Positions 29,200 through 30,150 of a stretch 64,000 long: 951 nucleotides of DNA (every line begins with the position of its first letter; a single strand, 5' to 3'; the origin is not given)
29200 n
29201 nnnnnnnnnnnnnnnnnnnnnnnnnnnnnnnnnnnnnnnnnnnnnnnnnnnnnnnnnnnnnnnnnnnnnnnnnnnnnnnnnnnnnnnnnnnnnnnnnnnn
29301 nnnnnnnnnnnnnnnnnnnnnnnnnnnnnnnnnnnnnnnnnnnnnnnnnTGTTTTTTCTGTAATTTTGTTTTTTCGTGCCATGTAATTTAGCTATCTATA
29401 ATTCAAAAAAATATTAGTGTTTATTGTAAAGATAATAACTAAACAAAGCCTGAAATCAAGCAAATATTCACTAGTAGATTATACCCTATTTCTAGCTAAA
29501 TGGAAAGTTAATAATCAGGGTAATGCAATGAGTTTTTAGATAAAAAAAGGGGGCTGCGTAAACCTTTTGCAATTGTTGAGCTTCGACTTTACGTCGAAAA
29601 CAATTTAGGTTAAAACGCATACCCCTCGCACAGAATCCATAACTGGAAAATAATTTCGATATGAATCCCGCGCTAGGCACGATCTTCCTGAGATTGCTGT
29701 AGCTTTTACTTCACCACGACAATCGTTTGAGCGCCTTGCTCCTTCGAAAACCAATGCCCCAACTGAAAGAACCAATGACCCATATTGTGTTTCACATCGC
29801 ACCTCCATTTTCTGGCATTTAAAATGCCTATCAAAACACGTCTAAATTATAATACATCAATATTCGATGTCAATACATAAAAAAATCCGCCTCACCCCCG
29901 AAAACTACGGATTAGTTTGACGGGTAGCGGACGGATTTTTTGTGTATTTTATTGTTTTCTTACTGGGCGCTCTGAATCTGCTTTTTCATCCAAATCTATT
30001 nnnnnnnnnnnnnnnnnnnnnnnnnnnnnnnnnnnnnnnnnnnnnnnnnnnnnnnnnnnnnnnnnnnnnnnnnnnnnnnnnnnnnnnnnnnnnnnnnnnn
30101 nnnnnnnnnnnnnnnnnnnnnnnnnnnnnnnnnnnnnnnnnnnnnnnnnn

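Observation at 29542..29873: Independently transcribed ~300-nt structured ncRNA between rpoC and ftsK, family not recognised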

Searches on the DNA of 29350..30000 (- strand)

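Call 4: search_rna_families(source=window, start=29350, end=30000, threshold=evalue, max_evalue=10, show_alignments=3)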
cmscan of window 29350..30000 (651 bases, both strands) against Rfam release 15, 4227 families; matches with E-value up to 10: 4.
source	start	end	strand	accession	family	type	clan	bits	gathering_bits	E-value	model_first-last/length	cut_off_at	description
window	29848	29986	+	RF01770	rimP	Cis-reg; leader;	-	19.8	47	1.2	1-102/102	no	Gammaprotebacteria rimP leader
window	29854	29954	-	RF01742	lactis-plasmid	Gene; sRNA;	-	18.5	70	3.4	1-106/106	no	lactis-plasmid RNA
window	29848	29942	+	RF02083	OrzO-P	Gene; antitoxin;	-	16.8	60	5.5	1-76/76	no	OrzO-P RNA antitoxin family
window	29435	29577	+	RF02053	STnc430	Gene; sRNA;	-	16.1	47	8.6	1-162/162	no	Enterobacterial sRNA STnc430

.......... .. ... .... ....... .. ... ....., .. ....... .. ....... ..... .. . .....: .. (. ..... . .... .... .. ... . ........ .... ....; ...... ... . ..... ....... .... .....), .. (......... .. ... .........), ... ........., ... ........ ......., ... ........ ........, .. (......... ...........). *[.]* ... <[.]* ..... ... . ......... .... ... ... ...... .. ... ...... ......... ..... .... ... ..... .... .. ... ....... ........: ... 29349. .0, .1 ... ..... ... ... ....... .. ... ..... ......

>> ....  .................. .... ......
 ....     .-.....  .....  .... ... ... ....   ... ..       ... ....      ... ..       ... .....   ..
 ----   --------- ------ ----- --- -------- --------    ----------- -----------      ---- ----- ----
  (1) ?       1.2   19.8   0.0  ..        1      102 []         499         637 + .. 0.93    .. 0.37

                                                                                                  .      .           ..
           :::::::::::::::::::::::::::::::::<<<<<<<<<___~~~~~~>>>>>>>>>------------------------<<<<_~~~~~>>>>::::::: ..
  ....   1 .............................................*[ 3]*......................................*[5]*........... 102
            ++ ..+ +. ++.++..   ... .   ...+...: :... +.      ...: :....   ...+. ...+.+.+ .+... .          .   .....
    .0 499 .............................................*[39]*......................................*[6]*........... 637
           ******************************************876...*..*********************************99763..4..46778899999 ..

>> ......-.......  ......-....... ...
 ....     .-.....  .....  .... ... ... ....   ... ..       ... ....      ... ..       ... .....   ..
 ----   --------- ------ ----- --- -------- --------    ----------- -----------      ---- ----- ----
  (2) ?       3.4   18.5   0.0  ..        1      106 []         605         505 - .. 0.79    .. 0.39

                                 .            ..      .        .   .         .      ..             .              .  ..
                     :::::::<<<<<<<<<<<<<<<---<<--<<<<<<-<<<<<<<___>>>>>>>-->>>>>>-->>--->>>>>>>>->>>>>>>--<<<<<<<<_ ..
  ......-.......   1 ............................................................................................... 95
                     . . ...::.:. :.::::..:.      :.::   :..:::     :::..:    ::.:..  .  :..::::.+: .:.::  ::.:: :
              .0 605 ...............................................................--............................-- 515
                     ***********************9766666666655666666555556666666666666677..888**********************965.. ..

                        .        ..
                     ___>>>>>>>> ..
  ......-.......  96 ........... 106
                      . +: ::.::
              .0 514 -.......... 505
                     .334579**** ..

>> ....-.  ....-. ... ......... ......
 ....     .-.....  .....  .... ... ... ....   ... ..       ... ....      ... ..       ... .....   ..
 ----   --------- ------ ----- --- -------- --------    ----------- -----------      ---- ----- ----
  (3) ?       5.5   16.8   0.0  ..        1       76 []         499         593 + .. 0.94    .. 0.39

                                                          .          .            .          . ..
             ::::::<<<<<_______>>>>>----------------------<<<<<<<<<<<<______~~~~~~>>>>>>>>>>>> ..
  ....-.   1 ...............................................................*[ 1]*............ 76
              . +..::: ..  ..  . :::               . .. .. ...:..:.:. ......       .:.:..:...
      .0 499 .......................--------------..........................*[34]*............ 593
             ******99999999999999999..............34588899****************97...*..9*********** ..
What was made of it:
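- On Any Rfam 15 family (6S, SRP, RNase P, tmRNA, riboswitches, OLE/GOLLD/ROOL/raiA and others): None lies inside the element body, and all overlap the rpoC terminator, the promoter or the ftsK-side flank (call 4).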

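Call 52: search_dna_similar(query=window:29540-29880:-, collection=phages, mode=distant, max_evalue=1)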
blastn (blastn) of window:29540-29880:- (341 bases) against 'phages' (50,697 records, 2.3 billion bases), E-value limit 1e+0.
No match.

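Call 53: search_dna_similar(query=window:29540-29880:-, collection=plasmids, mode=distant, max_evalue=1)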
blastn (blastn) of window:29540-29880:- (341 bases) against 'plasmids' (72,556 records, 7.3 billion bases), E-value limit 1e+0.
No match.
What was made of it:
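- Tried and rejected: blastn against phages and plasmids: no match (calls 52, 53).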

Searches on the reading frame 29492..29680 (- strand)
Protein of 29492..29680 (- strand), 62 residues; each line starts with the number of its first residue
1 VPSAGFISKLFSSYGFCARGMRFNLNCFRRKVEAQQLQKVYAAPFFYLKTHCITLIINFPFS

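Call 10: search_protein_families(library=pfam, proteins=[window:29492-29680:-])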
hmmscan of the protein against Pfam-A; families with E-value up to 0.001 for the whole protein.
window:29492-29680:- (62 aa): 0 families

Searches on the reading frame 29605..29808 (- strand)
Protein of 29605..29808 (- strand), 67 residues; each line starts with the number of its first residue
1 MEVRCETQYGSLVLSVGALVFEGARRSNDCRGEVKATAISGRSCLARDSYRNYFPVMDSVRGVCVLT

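Call 10: search_protein_families(library=pfam, proteins=[window:29605-29808:-])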
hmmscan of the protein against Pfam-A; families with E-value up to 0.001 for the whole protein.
window:29605-29808:- (67 aa): 0 families

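Call 39: list_cluster_members(proteins=[window:29605-29808:-, window:29706-29834:-, window:29709-29795:-, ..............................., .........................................])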
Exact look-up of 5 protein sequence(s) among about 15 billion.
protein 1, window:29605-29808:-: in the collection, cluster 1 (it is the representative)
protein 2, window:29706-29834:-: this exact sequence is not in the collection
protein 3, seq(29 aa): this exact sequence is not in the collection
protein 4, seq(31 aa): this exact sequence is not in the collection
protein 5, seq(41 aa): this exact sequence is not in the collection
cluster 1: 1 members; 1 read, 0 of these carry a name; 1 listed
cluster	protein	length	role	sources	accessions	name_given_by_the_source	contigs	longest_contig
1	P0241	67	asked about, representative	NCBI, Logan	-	-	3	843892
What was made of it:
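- On Small-protein (sORF) gene: The exact peptide is not in the 15-billion-protein collection (call 39).
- Tried and rejected: An exact-sequence cluster look-up found only the 67-aa frame, in a cluster of one (call 39).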

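Call 62: search_protein_families(library=ncbifam, proteins=[window:29605-29808:-], max_evalue=10)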
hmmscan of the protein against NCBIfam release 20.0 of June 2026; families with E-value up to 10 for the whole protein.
window:29605-29808:- (67 aa): 0 families

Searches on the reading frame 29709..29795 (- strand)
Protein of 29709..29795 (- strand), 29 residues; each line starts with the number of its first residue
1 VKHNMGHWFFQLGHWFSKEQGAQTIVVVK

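Call 62: search_protein_families(library=ncbifam, proteins=[window:29709-29795:-], max_evalue=10)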
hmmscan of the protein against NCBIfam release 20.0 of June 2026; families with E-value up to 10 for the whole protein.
seq(29 aa): 0 families

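Call 63: search_protein_families(library=pfam, proteins=[window:29709-29795:-], max_evalue=10)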
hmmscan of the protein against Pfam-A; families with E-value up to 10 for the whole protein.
seq(29 aa): 0 families

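Call 64: search_protein_families(library=padloc, proteins=[window:29709-29795:-], max_evalue=10)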
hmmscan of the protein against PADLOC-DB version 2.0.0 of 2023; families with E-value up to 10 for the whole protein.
seq(29 aa): 0 families
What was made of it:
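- Nothing was found in Pfam, NCBIfam or PADLOC (calls 62-64).
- Tried and rejected: Pfam, NCBIfam and PADLOC: nothing for the peptides (calls 62-64).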
